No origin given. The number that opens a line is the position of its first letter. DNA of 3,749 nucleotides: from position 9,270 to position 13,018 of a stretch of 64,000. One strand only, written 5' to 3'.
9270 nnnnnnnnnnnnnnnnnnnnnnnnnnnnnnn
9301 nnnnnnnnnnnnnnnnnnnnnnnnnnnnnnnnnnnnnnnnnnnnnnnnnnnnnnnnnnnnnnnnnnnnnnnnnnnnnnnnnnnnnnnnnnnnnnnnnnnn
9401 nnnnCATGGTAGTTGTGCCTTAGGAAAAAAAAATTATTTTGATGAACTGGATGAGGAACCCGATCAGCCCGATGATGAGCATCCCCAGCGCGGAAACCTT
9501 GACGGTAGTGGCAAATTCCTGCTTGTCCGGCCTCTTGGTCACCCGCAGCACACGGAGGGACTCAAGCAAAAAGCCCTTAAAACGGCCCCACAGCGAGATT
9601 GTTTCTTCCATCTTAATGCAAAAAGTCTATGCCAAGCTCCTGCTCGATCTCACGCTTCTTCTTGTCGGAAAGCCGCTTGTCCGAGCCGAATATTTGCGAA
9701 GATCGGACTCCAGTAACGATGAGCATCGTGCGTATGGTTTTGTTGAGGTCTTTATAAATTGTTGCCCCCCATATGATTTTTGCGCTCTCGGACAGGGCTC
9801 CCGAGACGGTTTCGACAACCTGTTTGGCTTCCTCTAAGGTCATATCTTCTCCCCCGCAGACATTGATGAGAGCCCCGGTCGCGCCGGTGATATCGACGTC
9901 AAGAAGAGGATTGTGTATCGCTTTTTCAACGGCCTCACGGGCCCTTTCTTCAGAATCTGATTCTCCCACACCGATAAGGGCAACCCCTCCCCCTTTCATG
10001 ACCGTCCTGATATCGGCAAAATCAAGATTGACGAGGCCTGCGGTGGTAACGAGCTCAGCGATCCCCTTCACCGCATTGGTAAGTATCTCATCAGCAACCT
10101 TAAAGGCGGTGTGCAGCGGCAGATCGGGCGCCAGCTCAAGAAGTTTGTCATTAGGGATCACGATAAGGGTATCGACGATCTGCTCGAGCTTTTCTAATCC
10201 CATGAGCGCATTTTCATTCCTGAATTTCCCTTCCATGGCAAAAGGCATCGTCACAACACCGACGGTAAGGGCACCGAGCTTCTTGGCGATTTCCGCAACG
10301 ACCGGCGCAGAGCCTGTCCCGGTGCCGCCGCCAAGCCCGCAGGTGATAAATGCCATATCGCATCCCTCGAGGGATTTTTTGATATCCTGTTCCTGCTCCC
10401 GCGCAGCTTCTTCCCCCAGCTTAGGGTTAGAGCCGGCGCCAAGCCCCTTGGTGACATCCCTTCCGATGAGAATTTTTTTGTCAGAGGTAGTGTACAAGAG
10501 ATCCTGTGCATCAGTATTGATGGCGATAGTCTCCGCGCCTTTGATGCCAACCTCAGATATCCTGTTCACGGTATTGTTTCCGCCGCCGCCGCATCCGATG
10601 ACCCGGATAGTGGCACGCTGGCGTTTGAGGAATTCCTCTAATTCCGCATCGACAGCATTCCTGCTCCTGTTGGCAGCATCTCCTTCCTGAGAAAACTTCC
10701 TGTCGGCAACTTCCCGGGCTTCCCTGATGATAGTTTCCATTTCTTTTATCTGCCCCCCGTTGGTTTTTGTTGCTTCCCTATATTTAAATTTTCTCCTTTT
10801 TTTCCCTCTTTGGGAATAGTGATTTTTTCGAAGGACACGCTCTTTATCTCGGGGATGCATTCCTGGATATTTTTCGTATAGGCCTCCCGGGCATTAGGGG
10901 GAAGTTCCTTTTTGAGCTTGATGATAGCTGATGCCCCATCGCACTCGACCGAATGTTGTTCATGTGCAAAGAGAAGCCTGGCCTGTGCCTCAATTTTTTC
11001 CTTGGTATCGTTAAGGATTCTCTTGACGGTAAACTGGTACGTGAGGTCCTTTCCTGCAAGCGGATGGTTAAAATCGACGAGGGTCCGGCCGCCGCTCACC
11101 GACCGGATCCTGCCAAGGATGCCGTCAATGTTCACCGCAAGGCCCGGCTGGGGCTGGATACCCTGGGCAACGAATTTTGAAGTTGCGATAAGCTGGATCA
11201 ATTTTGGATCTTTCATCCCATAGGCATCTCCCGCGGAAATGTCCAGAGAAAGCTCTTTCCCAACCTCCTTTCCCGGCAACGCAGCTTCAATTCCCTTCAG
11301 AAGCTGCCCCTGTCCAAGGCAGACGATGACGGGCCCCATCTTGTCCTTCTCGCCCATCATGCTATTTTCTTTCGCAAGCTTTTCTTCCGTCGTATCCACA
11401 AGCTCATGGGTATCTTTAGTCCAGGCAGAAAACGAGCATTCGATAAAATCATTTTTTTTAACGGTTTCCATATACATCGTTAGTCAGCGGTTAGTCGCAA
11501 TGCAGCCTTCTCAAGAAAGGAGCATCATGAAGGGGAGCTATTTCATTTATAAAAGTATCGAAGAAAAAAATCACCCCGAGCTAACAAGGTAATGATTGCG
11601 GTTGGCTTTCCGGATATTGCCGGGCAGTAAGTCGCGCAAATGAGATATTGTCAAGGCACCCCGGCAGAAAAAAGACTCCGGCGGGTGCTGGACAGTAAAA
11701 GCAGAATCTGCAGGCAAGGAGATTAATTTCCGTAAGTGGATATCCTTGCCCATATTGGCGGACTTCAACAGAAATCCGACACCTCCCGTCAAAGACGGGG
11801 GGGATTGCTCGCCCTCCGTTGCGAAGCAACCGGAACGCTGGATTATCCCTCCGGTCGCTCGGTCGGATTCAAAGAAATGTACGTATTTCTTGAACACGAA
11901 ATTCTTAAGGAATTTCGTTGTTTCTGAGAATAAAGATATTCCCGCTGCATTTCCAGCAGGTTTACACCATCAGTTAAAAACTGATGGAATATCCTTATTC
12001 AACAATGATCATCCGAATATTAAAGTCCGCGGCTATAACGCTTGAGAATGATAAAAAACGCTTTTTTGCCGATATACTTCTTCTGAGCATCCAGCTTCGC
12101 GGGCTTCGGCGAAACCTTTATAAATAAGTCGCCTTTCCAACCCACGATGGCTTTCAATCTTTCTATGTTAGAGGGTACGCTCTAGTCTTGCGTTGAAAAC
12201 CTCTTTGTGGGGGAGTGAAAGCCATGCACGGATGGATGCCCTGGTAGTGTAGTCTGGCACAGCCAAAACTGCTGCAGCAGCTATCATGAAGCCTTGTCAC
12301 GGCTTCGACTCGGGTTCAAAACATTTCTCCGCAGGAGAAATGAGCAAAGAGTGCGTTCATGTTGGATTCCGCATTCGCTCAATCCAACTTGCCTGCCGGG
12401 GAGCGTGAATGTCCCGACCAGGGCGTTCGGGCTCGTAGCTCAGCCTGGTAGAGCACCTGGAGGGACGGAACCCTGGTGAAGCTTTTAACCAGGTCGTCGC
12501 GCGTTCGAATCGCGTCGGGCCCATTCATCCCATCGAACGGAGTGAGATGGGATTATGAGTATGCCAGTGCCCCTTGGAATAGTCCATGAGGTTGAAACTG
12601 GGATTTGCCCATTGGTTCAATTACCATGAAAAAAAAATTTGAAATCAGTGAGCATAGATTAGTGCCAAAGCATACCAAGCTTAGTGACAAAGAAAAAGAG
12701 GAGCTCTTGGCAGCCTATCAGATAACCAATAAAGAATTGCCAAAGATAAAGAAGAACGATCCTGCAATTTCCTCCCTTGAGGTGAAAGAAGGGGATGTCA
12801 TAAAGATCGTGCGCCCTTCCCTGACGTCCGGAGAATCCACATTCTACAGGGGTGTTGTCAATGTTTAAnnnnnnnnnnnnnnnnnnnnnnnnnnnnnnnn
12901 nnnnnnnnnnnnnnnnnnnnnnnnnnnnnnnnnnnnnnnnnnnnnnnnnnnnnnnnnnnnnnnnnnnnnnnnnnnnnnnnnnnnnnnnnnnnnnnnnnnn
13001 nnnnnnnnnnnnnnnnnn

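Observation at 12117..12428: Promoter-driven structured noncoding region directly upstream of the tRNA; candidate ncRNA or unusual tRNA leader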

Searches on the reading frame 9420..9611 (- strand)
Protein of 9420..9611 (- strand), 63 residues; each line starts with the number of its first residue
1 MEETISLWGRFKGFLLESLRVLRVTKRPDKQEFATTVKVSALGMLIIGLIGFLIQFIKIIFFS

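Call 52: search_protein_families(library=pfam, proteins=[window:9420-9611:-], max_evalue=0.01)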
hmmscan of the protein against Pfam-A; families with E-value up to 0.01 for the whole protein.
window:9420-9611:- (63 aa): 1 family
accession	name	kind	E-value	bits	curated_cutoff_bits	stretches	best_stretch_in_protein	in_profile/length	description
PF00584.25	SecE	-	1.2e-05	25.6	22.7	1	13-57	2-46/55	SecE/Sec61-gamma subunits of protein translocation complex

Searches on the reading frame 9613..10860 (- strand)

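Call 52: search_protein_families(library=pfam, proteins=[window:9613-10860:-], max_evalue=0.01)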
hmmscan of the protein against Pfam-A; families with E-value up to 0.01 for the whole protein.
window:9613-10860:- (415 aa): 2 families
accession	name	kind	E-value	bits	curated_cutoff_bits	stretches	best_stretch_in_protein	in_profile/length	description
PF00091.31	Tubulin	-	7.1e-50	170.4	33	1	85-243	2-188/190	Tubulin/FtsZ family, GTPase domain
PF12327.13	FtsZ_C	-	6.7e-34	116.5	27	1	292-385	1-94/95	FtsZ family, C-terminal domain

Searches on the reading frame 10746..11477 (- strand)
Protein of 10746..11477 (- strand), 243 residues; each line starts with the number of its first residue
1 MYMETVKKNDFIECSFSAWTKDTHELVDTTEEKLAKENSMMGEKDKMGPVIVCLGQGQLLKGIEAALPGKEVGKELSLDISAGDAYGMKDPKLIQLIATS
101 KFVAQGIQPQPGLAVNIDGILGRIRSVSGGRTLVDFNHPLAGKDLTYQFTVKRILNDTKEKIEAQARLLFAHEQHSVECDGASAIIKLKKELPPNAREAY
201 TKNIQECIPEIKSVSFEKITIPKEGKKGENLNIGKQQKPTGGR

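Call 52: search_protein_families(library=pfam, proteins=[window:10746-11477:-], max_evalue=0.01)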
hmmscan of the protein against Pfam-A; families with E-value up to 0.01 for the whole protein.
window:10746-11477:- (243 aa): 2 families
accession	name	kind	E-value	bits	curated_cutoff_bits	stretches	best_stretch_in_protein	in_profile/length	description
PF22199.2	FKBP26_IF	-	2.4e-16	59.8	27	1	95-140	1-46/46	FKBP26, IF domain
PF00254.34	FKBP_C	-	6.8e-06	26.8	21.1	1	5-91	4-76/94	FKBP-type peptidyl-prolyl cis-trans isomerase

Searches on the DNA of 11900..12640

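Call 4: search_rna_families(source=window, start=11900, end=12640, threshold=evalue, max_evalue=10, show_alignments=6)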
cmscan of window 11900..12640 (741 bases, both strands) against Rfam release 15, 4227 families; matches with E-value up to 10: 3.
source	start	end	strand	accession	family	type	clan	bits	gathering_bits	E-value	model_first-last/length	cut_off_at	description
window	12429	12523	+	RF00005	tRNA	Gene; tRNA;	CL00001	47.2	29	6.9e-09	1-71/71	no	tRNA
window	12402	12486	+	RF02553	YrlA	Gene; sRNA;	-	18.7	69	0.4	1-114/114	no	Y RNA-like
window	12118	12216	+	RF01906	HOTAIR_3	Gene; lncRNA;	-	14.5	80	1.3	1-98/98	no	HOTAIR conserved region 3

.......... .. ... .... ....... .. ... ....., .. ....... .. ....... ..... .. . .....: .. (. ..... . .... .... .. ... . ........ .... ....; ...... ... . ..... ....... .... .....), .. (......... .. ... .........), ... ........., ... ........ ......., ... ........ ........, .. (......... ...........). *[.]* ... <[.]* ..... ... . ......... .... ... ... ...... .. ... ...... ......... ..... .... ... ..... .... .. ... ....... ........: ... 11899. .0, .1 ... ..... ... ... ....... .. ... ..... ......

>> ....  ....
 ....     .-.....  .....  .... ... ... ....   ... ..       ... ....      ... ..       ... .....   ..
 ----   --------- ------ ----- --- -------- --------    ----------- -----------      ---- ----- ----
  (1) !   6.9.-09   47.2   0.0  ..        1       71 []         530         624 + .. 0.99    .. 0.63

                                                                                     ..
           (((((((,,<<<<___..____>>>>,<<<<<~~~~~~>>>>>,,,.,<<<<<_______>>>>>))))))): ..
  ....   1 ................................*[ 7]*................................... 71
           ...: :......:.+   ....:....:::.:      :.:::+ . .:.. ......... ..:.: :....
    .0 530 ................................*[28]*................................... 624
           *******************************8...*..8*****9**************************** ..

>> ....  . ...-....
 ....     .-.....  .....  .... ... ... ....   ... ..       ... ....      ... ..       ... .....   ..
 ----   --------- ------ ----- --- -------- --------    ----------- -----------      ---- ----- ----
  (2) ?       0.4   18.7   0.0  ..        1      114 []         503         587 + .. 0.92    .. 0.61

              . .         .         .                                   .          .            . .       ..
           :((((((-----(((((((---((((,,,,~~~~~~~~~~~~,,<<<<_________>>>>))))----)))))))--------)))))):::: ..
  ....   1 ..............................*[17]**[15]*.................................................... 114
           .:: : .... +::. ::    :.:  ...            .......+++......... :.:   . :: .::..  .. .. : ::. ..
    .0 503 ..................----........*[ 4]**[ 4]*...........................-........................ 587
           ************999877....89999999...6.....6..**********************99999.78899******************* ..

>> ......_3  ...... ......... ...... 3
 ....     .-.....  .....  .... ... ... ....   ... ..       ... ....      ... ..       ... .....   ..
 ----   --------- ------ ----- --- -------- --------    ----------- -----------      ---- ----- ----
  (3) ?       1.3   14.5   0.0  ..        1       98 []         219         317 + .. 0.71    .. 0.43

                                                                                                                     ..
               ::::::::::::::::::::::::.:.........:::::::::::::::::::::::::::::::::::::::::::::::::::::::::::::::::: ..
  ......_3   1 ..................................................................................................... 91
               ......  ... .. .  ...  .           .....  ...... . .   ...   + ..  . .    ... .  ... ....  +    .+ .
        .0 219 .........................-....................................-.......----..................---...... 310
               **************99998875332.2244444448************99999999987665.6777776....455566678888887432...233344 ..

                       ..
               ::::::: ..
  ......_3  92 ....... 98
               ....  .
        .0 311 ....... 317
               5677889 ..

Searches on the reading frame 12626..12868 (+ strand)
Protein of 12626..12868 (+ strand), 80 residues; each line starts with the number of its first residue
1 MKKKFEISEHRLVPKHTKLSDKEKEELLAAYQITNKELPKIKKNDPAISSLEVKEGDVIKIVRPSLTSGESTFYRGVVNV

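Call 9: find_related_loci(query=window:12626-12865:+, collection=genome_contigs, flank=3000)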
Query window:12626-12865:+ (80 aa) in genome_contigs; peptide patterns used: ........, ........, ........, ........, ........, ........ (x = any residue, [..] = any of these).
600 stretches matched a pattern (row limit reached: there are more); 43 encode a relative of the query (tblastn E <= 1e-3); 43 distinct loci.
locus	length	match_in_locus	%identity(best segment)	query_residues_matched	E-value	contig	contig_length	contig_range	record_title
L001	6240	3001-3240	66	1-80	7e-33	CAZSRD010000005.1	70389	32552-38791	MAG TPA_asm: uncultured Methanosarcinales archaeon isolate SRP178699_co1_479 genome assembly, contig: NODE_288_length_70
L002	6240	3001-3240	70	1-80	6e-33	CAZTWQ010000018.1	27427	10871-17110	MAG TPA_asm: uncultured Methanosarcinales archaeon isolate binchicken_co28_237 genome assembly, contig: NODE_1242_length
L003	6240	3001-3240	65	1-80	7e-30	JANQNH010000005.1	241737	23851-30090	MAG: Candidatus Nanoarchaeia archaeon isolate PL23a_bin.24 k99_5554111, whole genome shotgun sequence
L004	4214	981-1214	64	3-80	2e-29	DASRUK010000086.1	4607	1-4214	MAG TPA_asm: Candidatus Nanoarchaeia archaeon isolate SMAG_U8018 k141_904646, whole genome shotgun sequence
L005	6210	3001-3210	64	10-79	3e-27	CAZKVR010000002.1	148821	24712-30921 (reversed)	MAG TPA_asm: uncultured Methanosarcinales archaeon isolate SRP252850_co1_51 genome assembly, contig: NODE_46_length_1488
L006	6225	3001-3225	59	5-79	7e-27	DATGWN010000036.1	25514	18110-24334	MAG TPA_asm: Acidobacteriota bacterium isolate SMAG_U10583 k141_71197, whole genome shotgun sequence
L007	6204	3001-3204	68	10-77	1e-26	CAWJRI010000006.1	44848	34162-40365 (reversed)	MAG: uncultured archaeon isolate MFD03726.bin.2.37 genome assembly, contig: contig_108233, whole genome shotgun sequence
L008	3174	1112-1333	59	5-78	3e-26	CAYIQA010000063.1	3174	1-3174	MAG TPA_asm: Candidatus Woesearchaeota archaeon isolate ERP119705_co24_41 genome assembly, contig: NODE_64661_length_317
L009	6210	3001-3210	66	10-79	2e-26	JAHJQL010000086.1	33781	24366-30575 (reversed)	MAG: Nanoarchaeota archaeon isolate OS_PC_MetaG.mb.107 OS_PC_MetaG.mb.107_k141_702057, whole genome shotgun sequence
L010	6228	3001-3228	59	4-79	4e-26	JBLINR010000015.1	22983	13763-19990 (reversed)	MAG: Candidatus Woesearchaeota archaeon isolate 3300053785_201 Ga0535658_0004729, whole genome shotgun sequence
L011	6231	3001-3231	60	2-78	4e-26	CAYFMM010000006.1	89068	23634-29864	MAG TPA_asm: uncultured Methanosarcinales archaeon isolate ERP019367_co1_44 genome assembly, contig: NODE_339_length_890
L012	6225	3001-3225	61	4-78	4e-26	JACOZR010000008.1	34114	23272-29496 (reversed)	MAG: Candidatus Woesearchaeota archaeon isolate NC_groundwater_210_Ag_S-0.1um_32_9 S4_GD2017_2_S1_scaffold_1757, whole g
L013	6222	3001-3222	58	6-79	9e-26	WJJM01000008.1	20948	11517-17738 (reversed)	MAG: Candidatus Woesearchaeota archaeon isolate Bin_028 k141_665081, whole genome shotgun sequence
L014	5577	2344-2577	62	1-79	8e-26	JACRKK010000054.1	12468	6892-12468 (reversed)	MAG: Candidatus Woesearchaeota archaeon isolate NC_groundwater_1853_Pr3_B-0.1um_45_12 SR-2_scaffold_141_1645318, whole g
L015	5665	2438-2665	61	4-79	2e-25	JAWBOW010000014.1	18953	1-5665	MAG: Candidatus Woesearchaeota archaeon isolate HHBFW-2_201803_bins_274 HHBFW-2_201803_bins_274_scaffold_14, whole genom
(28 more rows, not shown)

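Call 26: find_encoding_contigs(protein=window:12626-12868:+, flank=1500, max_places=6)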
Protein window:12626-12868:+ (80 aa): 1 contig read that carries it; 1 place shown.
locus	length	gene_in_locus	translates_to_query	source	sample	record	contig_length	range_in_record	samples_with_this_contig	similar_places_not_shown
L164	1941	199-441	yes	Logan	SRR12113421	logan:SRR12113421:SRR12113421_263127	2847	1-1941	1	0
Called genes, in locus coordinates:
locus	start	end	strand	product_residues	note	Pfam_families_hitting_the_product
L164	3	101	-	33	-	?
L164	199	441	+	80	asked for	PF01191:RNA_pol_Rpb5_C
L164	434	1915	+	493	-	PF04563:RNA_pol_Rpb2_1, PF04561:RNA_pol_Rpb2_2, PF04565:RNA_pol_Rpb2_3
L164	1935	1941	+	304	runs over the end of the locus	?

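Call 52: search_protein_families(library=pfam, proteins=[window:12626-12868:+], max_evalue=0.01)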
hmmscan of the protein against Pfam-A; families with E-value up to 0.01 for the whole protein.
window:12626-12868:+ (80 aa): 1 family
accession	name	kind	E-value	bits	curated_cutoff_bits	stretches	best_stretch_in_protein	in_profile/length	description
PF01191.24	RNA_pol_Rpb5_C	-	7.4e-28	96.6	23.5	1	5-77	1-73/73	RNA polymerase Rpb5, C-terminal domain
